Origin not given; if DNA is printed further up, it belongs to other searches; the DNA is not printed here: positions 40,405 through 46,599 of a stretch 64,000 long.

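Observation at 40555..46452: Stand-alone 1965-aa protein: transglutaminase-like, DUF4011-like, SF1 helicase, REase-fold, DUF3320-like; candidate defence gene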

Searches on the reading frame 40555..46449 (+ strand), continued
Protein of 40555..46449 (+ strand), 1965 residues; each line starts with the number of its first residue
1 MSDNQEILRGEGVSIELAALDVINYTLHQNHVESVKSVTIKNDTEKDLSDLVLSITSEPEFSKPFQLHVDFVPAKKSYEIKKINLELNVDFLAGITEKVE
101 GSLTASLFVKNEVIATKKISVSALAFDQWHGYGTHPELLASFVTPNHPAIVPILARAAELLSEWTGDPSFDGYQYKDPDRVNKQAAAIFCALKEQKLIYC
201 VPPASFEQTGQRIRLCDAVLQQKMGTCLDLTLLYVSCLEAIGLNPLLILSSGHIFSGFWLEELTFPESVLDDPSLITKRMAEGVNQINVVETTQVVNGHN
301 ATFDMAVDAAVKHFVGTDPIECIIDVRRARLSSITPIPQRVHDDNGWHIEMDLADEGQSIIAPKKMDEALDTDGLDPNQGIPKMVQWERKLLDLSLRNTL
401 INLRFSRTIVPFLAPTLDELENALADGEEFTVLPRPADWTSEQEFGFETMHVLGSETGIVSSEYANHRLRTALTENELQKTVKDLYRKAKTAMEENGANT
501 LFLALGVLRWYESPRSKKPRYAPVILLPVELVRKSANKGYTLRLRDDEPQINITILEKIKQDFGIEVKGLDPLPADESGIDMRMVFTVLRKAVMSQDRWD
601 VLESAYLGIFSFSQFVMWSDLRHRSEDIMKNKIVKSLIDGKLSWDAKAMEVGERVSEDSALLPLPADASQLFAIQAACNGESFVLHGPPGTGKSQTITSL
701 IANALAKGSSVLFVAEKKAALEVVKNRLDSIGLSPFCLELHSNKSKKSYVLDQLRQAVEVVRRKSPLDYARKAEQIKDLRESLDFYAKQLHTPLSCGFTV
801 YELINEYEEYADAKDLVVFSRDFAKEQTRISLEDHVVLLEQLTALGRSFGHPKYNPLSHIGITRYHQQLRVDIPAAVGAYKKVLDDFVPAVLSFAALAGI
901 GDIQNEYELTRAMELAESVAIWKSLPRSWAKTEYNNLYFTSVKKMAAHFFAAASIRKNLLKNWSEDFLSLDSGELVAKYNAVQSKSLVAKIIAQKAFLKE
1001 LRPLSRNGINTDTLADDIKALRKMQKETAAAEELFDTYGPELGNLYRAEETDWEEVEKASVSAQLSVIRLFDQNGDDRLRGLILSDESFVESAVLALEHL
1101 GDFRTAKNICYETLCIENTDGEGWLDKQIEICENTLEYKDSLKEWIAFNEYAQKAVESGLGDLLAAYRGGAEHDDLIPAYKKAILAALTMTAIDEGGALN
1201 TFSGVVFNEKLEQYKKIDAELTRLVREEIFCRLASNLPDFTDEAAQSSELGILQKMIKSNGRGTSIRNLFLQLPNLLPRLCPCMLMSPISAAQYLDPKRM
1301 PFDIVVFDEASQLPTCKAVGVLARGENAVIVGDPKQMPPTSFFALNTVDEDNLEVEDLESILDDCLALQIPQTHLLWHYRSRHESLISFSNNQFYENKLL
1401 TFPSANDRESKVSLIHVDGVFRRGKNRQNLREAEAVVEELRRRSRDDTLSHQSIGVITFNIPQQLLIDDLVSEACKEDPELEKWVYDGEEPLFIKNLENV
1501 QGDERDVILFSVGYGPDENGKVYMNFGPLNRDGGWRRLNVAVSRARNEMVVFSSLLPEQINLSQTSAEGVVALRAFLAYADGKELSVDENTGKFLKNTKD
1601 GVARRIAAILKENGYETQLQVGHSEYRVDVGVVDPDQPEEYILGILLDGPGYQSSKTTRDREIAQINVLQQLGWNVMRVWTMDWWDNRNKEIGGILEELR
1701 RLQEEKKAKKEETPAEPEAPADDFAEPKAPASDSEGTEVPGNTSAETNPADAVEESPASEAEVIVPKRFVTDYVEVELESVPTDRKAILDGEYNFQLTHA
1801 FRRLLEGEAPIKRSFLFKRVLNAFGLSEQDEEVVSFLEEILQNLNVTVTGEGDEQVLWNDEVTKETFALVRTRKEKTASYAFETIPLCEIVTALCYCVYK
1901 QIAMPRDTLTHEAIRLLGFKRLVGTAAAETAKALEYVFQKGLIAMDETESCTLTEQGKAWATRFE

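Call 18: find_homologous_proteins(query=window:40555-46449:+, max_evalue=1e-10)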
Query window:40555-46449:+ (1965 aa): 2925 proteins with E <= 1e-10 among 8000 candidates; the best 120 are listed.
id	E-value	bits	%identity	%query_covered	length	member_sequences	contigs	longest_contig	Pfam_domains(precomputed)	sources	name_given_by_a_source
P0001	0.0e+0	4449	100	100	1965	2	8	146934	PF13195.12,PF13087.13,PF13086.13,PF13604.13,PF13245.13,PF18741.8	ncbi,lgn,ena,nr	ncbi:MAG: DUF4011 domain-containing protein [Clostridia bacterium]|nr:DUF4011 domain-containing prot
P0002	0.0e+0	2684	61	99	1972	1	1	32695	PF13195.12,PF13087.13,PF13086.13,PF13604.13,PF13245.13,PF18741.8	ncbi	-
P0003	0.0e+0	2639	60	100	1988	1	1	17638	PF13195.12,PF13087.13,PF13086.13,PF13604.13,PF13245.13,PF18741.8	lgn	-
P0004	0.0e+0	2562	58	100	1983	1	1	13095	PF11784.14,PF13195.12,PF13087.13,PF13086.13,PF13604.13,PF13245.13,PF18741.8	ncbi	-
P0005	0.0e+0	2562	58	99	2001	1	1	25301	PF11784.14,PF13195.12,PF13087.13,PF13086.13,PF13604.13,PF13245.13,PF18741.8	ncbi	-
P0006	0.0e+0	2554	58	99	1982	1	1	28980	PF11784.14,PF13195.12,PF13087.13,PF13086.13,PF13604.13,PF13245.13,PF18741.8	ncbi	-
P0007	0.0e+0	2536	58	100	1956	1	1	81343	PF11784.14,PF13195.12,PF13087.13,PF13086.13,PF13604.13,PF13245.13,PF18741.8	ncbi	-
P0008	0.0e+0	2502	57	99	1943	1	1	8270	PF13195.12,PF13087.13,PF13086.13,PF13604.13,PF13245.13,PF18741.8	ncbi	-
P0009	0.0e+0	2496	57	99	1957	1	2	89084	PF11784.14,PF13195.12,PF13087.13,PF13086.13,PF13604.13,PF13245.13,PF18741.8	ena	-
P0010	0.0e+0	2405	55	98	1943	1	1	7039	PF11784.14,PF13195.12,PF13087.13,PF13086.13,PF13604.13,PF13245.13,PF18741.8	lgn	-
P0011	0.0e+0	2400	56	98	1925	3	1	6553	PF11784.14,PF13195.12,PF13087.13,PF13086.13,PF13604.13,PF13245.13,PF18741.8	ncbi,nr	ncbi:MAG: DUF3320 domain-containing protein [Acutalibacteraceae bacterium]|nr:DUF3320 domain-contain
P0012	0.0e+0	2398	55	99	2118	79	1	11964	PF11784.14,PF13195.12,PF13087.13,PF13086.13,PF13604.13,PF13245.13,PF18741.8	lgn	-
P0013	0.0e+0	2397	55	99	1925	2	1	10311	PF13195.12,PF13087.13,PF13086.13,PF13604.13,PF13245.13,PF18741.8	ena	-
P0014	0.0e+0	2396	55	99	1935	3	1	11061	PF11784.14,PF13195.12,PF13087.13,PF13086.13,PF13604.13,PF13245.13,PF18741.8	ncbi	-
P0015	0.0e+0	2384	56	97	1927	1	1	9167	PF11784.14,PF13195.12,PF13087.13,PF13086.13,PF13604.13,PF13245.13,PF18741.8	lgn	-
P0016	0.0e+0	2370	55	97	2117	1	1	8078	PF11784.14,PF13195.12,PF13087.13,PF13086.13,PF13604.13,PF13245.13,PF18741.8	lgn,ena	-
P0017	0.0e+0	2365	55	99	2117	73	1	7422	PF11784.14,PF13195.12,PF13087.13,PF13086.13,PF13604.13,PF13245.13,PF18741.8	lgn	-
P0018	0.0e+0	2356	56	98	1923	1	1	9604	PF11784.14,PF13195.12,PF13087.13,PF13086.13,PF13604.13,PF13245.13,PF18741.8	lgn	-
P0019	0.0e+0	2354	54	99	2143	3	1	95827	PF11784.14,PF13195.12,PF13087.13,PF13086.13,PF13604.13,PF13245.13,PF18741.8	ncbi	ncbi:MAG: DUF3320 domain-containing protein [Acutalibacteraceae bacterium]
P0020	0.0e+0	2350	54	99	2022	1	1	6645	PF11784.14,PF13195.12,PF13087.13,PF13086.13,PF13604.13,PF13245.13,PF18741.8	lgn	-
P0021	0.0e+0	2343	54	97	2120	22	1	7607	PF11784.14,PF13195.12,PF13087.13,PF13086.13,PF13604.13,PF13245.13,PF18741.8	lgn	-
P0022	0.0e+0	2325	53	99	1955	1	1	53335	PF13195.12,PF13087.13,PF13086.13,PF13604.13,PF13245.13,PF18741.8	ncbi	-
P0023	0.0e+0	2318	55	98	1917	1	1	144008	PF11784.14,PF13195.12,PF13087.13,PF13086.13,PF13604.13,PF13245.13,PF18741.8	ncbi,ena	-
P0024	0.0e+0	2289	54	97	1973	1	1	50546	PF11784.14,PF13195.12,PF13087.13,PF13086.13,PF13604.13,PF13245.13,PF18741.8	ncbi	-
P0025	0.0e+0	2289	55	50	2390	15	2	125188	PF11784.14,PF13195.12,PF13087.13,PF13086.13,PF13604.13,PF13245.13,PF18741.8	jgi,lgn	jgi:very-short-patch-repair endonuclease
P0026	0.0e+0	2285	54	99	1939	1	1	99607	PF13195.12,PF13087.13,PF13086.13,PF13604.13,PF13245.13,PF18741.8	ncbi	-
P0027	0.0e+0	2284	53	98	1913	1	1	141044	PF11784.14,PF13195.12,PF13087.13,PF13086.13,PF13604.13,PF13245.13,PF18741.8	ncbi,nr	ncbi:MAG: DUF3320 domain-containing protein [Acutalibacteraceae bacterium]|nr:DUF3320 domain-contain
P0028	0.0e+0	2276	53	100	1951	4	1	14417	PF11784.14,PF13195.12,PF13087.13,PF13086.13,PF13604.13,PF13245.13,PF18741.8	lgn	-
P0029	0.0e+0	2275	54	98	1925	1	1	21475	PF11784.14,PF13195.12,PF13087.13,PF13086.13,PF13604.13,PF13245.13,PF18741.8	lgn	-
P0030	0.0e+0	2275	58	86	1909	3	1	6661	PF11784.14,PF13195.12,PF13087.13,PF13086.13,PF13604.13,PF13245.13,PF18741.8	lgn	-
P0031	0.0e+0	2271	54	100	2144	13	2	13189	PF11784.14,PF13195.12,PF13087.13,PF13086.13,PF13604.13,PF13245.13,PF18741.8,PF13643.12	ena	-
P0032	0.0e+0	2267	53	99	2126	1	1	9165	PF11784.14,PF13195.12,PF13087.13,PF13086.13,PF13604.13,PF13245.13,PF18741.8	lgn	-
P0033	0.0e+0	2266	53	99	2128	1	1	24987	PF11784.14,PF13195.12,PF13087.13,PF13086.13,PF13604.13,PF13245.13,PF18741.8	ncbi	-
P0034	0.0e+0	2261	53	99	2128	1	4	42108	PF11784.14,PF13195.12,PF13087.13,PF13086.13,PF13604.13,PF13245.13,PF18741.8,PF13643.12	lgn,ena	-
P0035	0.0e+0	2257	53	98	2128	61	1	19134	PF11784.14,PF13195.12,PF13087.13,PF13086.13,PF13604.13,PF13245.13,PF18741.8,PF13643.12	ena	-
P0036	0.0e+0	2256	53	98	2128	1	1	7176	PF11784.14,PF13195.12,PF13087.13,PF13086.13,PF13604.13,PF13245.13,PF18741.8,PF13643.12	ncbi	-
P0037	0.0e+0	2255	53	99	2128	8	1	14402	PF11784.14,PF13195.12,PF13087.13,PF13086.13,PF13604.13,PF13245.13,PF18741.8,PF13643.12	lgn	-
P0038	0.0e+0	2254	53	99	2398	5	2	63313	PF11784.14,PF13195.12,PF13087.13,PF13086.13,PF13604.13,PF13245.13,PF18741.8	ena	-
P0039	0.0e+0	2253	53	99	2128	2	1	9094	PF11784.14,PF13195.12,PF13087.13,PF13086.13,PF13604.13,PF13245.13,PF18741.8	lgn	-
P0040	0.0e+0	2250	53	99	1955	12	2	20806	PF11784.14,PF13195.12,PF13087.13,PF13086.13,PF13604.13,PF13245.13,PF18741.8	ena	-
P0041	0.0e+0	2249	53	98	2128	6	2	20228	PF11784.14,PF13195.12,PF13087.13,PF13086.13,PF13604.13,PF13245.13,PF18741.8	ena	-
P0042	0.0e+0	2249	52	99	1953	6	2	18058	PF11784.14,PF13195.12,PF13087.13,PF13086.13,PF13604.13,PF13245.13,PF18741.8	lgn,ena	-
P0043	0.0e+0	2249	53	99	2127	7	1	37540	PF11784.14,PF13195.12,PF13087.13,PF13086.13,PF13604.13,PF13245.13,PF18741.8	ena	-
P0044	0.0e+0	2245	52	100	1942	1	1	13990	PF11784.14,PF13195.12,PF13087.13,PF13086.13,PF13604.13,PF13245.13,PF18741.8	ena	-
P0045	0.0e+0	2244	53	99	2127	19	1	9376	PF11784.14,PF13195.12,PF13087.13,PF13086.13,PF13604.13,PF13245.13,PF18741.8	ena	-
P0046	0.0e+0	2243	53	99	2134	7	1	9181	PF11784.14,PF13195.12,PF13087.13,PF13086.13,PF13604.13,PF13245.13,PF18741.8,PF13643.12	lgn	-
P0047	0.0e+0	2243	53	99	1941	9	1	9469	PF11784.14,PF13195.12,PF13087.13,PF13086.13,PF13604.13,PF13245.13,PF18741.8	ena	-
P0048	0.0e+0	2241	52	99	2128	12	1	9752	PF11784.14,PF13195.12,PF13087.13,PF13086.13,PF13604.13,PF13245.13,PF18741.8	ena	-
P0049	0.0e+0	2241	52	100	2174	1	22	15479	PF11784.14,PF13195.12,PF13087.13,PF13086.13,PF13604.13,PF13245.13,PF18741.8,PF13643.12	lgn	-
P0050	0.0e+0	2240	52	99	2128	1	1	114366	PF11784.14,PF13195.12,PF13087.13,PF13086.13,PF13604.13,PF13245.13,PF18741.8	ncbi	-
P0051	0.0e+0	2239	52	99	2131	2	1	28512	PF11784.14,PF13195.12,PF13087.13,PF13086.13,PF13604.13,PF13245.13,PF18741.8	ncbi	-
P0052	0.0e+0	2239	53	99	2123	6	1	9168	PF11784.14,PF13195.12,PF13087.13,PF13086.13,PF13604.13,PF13245.13,PF18741.8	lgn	-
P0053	0.0e+0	2239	53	99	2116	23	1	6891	PF11784.14,PF13195.12,PF13087.13,PF13086.13,PF13604.13,PF13245.13,PF18741.8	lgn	-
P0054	0.0e+0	2236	52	99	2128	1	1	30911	PF11784.14,PF13195.12,PF13087.13,PF13086.13,PF13604.13,PF13245.13,PF18741.8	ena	-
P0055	0.0e+0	2235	53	99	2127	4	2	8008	PF11784.14,PF13195.12,PF13087.13,PF13086.13,PF13604.13,PF13245.13,PF18741.8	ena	-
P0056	0.0e+0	2233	53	98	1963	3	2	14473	PF11784.14,PF13195.12,PF13087.13,PF13086.13,PF13604.13,PF13245.13,PF18741.8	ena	-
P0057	0.0e+0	2233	53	99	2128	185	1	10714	PF11784.14,PF13195.12,PF13087.13,PF13086.13,PF13604.13,PF13245.13,PF18741.8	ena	-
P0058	0.0e+0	2232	52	99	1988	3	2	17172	PF11784.14,PF13195.12,PF13087.13,PF13086.13,PF13604.13,PF13245.13,PF18741.8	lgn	-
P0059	0.0e+0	2232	52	99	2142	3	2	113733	PF11784.14,PF13195.12,PF13087.13,PF13086.13,PF13604.13,PF13245.13,PF18741.8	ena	-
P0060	0.0e+0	2231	53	98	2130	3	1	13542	PF11784.14,PF13195.12,PF13087.13,PF13086.13,PF13604.13,PF13245.13,PF18741.8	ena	-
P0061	0.0e+0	2231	52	100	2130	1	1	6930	PF11784.14,PF13195.12,PF13087.13,PF13086.13,PF13604.13,PF18741.8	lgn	-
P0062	0.0e+0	2230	53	99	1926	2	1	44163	PF11784.14,PF13195.12,PF13087.13,PF13086.13,PF13604.13,PF13245.13,PF18741.8,PF13191.13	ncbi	-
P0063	0.0e+0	2230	53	99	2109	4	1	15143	PF11784.14,PF13195.12,PF13087.13,PF13086.13,PF13604.13,PF13245.13,PF18741.8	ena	-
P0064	0.0e+0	2229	52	99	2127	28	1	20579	PF11784.14,PF13195.12,PF13087.13,PF13086.13,PF13604.13,PF13245.13,PF18741.8,PF13643.12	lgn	-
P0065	0.0e+0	2228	52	99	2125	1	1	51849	PF11784.14,PF13195.12,PF13087.13,PF13086.13,PF13604.13,PF13245.13,PF18741.8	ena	-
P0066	0.0e+0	2227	52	99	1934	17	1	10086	PF11784.14,PF13195.12,PF13087.13,PF13086.13,PF13604.13,PF13245.13,PF18741.8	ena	-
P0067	0.0e+0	2227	52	100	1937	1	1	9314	PF11784.14,PF13195.12,PF13087.13,PF13086.13,PF13604.13,PF13245.13,PF18741.8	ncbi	-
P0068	0.0e+0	2225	52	99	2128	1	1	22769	PF11784.14,PF13195.12,PF13087.13,PF13086.13,PF13604.13,PF13245.13,PF18741.8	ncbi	-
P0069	0.0e+0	2225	52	99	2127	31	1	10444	PF11784.14,PF13195.12,PF13087.13,PF13086.13,PF13604.13,PF13245.13,PF18741.8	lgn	-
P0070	0.0e+0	2224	53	99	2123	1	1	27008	PF11784.14,PF13195.12,PF13087.13,PF13086.13,PF13604.13,PF13245.13,PF18741.8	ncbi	-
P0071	0.0e+0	2223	52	99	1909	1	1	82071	PF11784.14,PF13195.12,PF13087.13,PF13086.13,PF13604.13,PF13245.13,PF18741.8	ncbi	-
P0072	0.0e+0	2222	52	99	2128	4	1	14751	PF11784.14,PF13195.12,PF13087.13,PF13086.13,PF13604.13,PF13245.13,PF18741.8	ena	-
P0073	0.0e+0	2222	53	99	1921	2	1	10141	PF11784.14,PF13195.12,PF13087.13,PF13086.13,PF13604.13,PF13245.13,PF18741.8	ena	-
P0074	0.0e+0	2222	52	100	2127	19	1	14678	PF11784.14,PF13195.12,PF13087.13,PF13086.13,PF13604.13,PF13245.13,PF18741.8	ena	-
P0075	0.0e+0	2221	53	99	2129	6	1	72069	PF11784.14,PF13195.12,PF13087.13,PF13086.13,PF13604.13,PF13245.13,PF18741.8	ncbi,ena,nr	ncbi:MAG: DUF3320 domain-containing protein [Subdoligranulum sp.]|nr:DUF3320 domain-containing prote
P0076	0.0e+0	2220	52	99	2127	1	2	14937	PF11784.14,PF13195.12,PF13087.13,PF13086.13,PF13604.13,PF13245.13,PF18741.8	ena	-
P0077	0.0e+0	2219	53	99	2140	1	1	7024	PF11784.14,PF13195.12,PF13087.13,PF13086.13,PF13604.13,PF13245.13,PF18741.8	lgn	-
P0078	0.0e+0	2218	52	99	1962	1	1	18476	PF11784.14,PF13195.12,PF13087.13,PF13086.13,PF13604.13,PF13245.13,PF18741.8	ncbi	-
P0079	0.0e+0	2217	52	100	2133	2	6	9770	PF11784.14,PF13195.12,PF13087.13,PF13086.13,PF13604.13,PF13245.13,PF18741.8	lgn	-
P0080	0.0e+0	2216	52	99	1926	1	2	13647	PF11784.14,PF13195.12,PF13087.13,PF13086.13,PF13604.13,PF13245.13,PF18741.8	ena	-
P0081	0.0e+0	2216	52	99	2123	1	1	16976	PF11784.14,PF13195.12,PF13087.13,PF13086.13,PF13604.13,PF13245.13,PF18741.8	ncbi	-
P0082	0.0e+0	2214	52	99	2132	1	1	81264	PF11784.14,PF13195.12,PF13087.13,PF13086.13,PF13604.13,PF13245.13,PF18741.8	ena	-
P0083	0.0e+0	2213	52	99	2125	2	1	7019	PF11784.14,PF13195.12,PF13087.13,PF13086.13,PF13604.13,PF13245.13,PF18741.8,PF13643.12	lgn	-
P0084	0.0e+0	2212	52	99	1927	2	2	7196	PF11784.14,PF13195.12,PF13087.13,PF13086.13,PF13604.13,PF13245.13,PF18741.8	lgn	-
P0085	0.0e+0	2211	52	99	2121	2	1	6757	PF11784.14,PF13195.12,PF13087.13,PF13086.13,PF13604.13,PF13245.13,PF18741.8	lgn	-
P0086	0.0e+0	2211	52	99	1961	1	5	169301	PF11784.14,PF13195.12,PF13087.13,PF13086.13,PF13604.13,PF13245.13,PF18741.8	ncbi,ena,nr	ncbi:MAG: DUF3320 domain-containing protein [Oscillospiraceae bacterium]|nr:DUF3320 domain-containin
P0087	0.0e+0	2211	52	99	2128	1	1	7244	PF11784.14,PF13195.12,PF13087.13,PF13086.13,PF13604.13,PF13245.13,PF18741.8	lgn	-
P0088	0.0e+0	2210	53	98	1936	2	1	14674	PF11784.14,PF13195.12,PF13087.13,PF13086.13,PF13604.13,PF13245.13,PF18741.8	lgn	-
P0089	0.0e+0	2210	52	99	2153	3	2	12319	PF11784.14,PF13195.12,PF13087.13,PF13086.13,PF13604.13,PF13245.13,PF18741.8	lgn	-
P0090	0.0e+0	2210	52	100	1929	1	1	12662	PF11784.14,PF13195.12,PF13087.13,PF13086.13,PF13604.13,PF13245.13,PF18741.8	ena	-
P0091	0.0e+0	2210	52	99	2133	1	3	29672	PF11784.14,PF13195.12,PF13087.13,PF13086.13,PF13604.13,PF13245.13,PF18741.8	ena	-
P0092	0.0e+0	2210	52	99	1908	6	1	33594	PF11784.14,PF13195.12,PF13087.13,PF13086.13,PF13604.13,PF13245.13,PF18741.8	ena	-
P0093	0.0e+0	2209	52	99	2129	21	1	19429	PF11784.14,PF13195.12,PF13087.13,PF13086.13,PF13604.13,PF13245.13,PF18741.8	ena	-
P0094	0.0e+0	2209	52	100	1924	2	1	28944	PF11784.14,PF13195.12,PF13087.13,PF13086.13,PF13604.13,PF13245.13,PF18741.8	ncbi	-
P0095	0.0e+0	2209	52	99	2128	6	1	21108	PF11784.14,PF13195.12,PF13087.13,PF13086.13,PF13604.13,PF13245.13,PF18741.8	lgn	-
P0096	0.0e+0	2209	52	99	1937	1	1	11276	PF11784.14,PF13195.12,PF13087.13,PF13086.13,PF13604.13,PF13245.13,PF18741.8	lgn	-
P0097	0.0e+0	2208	51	100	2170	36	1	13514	PF11784.14,PF13195.12,PF13087.13,PF13086.13,PF13604.13,PF13245.13,PF18741.8,PF13643.12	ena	-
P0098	0.0e+0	2208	52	99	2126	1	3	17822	PF11784.14,PF13195.12,PF13087.13,PF13086.13,PF13604.13,PF13245.13,PF18741.8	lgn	-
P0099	0.0e+0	2207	52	99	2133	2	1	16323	PF11784.14,PF13195.12,PF13087.13,PF13086.13,PF13604.13,PF13245.13,PF18741.8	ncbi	-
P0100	0.0e+0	2206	53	100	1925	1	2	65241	PF11784.14,PF13195.12,PF13087.13,PF13086.13,PF13604.13,PF13245.13,PF18741.8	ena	-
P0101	0.0e+0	2206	52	99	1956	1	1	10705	PF11784.14,PF13195.12,PF13087.13,PF13086.13,PF13604.13,PF13245.13,PF18741.8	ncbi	-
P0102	0.0e+0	2206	52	100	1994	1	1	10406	PF11784.14,PF13195.12,PF13087.13,PF13086.13,PF13604.13,PF13245.13,PF18741.8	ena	-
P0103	0.0e+0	2205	52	100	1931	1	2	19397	PF11784.14,PF13195.12,PF13087.13,PF13086.13,PF13604.13,PF13245.13,PF18741.8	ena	-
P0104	0.0e+0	2204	53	99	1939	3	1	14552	PF11784.14,PF13195.12,PF13087.13,PF13086.13,PF13604.13,PF13245.13,PF18741.8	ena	-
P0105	0.0e+0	2204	52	99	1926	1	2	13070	PF11784.14,PF13195.12,PF13087.13,PF13086.13,PF13604.13,PF13245.13,PF18741.8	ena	-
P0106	0.0e+0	2203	52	99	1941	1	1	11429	PF11784.14,PF13195.12,PF13087.13,PF13086.13,PF13604.13,PF13245.13,PF18741.8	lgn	-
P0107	0.0e+0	2202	53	99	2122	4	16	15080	PF11784.14,PF13195.12,PF13087.13,PF13086.13,PF13604.13,PF13245.13,PF18741.8,PF13643.12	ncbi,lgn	-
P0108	0.0e+0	2201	51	99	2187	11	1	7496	PF11784.14,PF13195.12,PF13087.13,PF13086.13,PF13604.13,PF13245.13,PF18741.8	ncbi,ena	-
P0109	0.0e+0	2199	52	99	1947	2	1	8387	PF11784.14,PF13195.12,PF13087.13,PF13086.13,PF13604.13,PF13245.13,PF18741.8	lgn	-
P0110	0.0e+0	2199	52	100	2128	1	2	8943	PF11784.14,PF13195.12,PF13087.13,PF13086.13,PF13604.13,PF13245.13,PF18741.8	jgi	-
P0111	0.0e+0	2199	52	99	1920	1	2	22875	PF11784.14,PF13195.12,PF13087.13,PF13086.13,PF13604.13,PF13245.13,PF18741.8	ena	-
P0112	0.0e+0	2199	53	97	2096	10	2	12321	PF11784.14,PF13195.12,PF13087.13,PF13086.13,PF13604.13,PF13245.13,PF18741.8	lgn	-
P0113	0.0e+0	2197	51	99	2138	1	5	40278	PF11784.14,PF13195.12,PF13087.13,PF13086.13,PF13604.13,PF13245.13,PF18741.8,PF13643.12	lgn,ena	-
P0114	0.0e+0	2194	51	100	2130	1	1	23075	PF11784.14,PF13195.12,PF13087.13,PF13086.13,PF13604.13,PF13245.13,PF18741.8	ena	-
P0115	0.0e+0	2193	52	99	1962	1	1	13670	PF11784.14,PF13195.12,PF13087.13,PF13086.13,PF13604.13,PF13245.13,PF18741.8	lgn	-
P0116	0.0e+0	2193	52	99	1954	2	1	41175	PF11784.14,PF13195.12,PF13087.13,PF13086.13,PF13604.13,PF13245.13,PF18741.8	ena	-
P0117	0.0e+0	2193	52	99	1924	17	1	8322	PF11784.14,PF13195.12,PF13087.13,PF13086.13,PF13604.13,PF13245.13,PF18741.8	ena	-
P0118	0.0e+0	2192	52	100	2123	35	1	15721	PF11784.14,PF13195.12,PF13087.13,PF13086.13,PF13604.13,PF13245.13,PF18741.8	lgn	-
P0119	0.0e+0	2192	52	99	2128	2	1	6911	PF11784.14,PF13195.12,PF13087.13,PF13086.13,PF13604.13,PF13245.13,PF18741.8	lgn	-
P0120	0.0e+0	2191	52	99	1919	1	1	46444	PF11784.14,PF13195.12,PF13087.13,PF13086.13,PF13604.13,PF13245.13,PF18741.8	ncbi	-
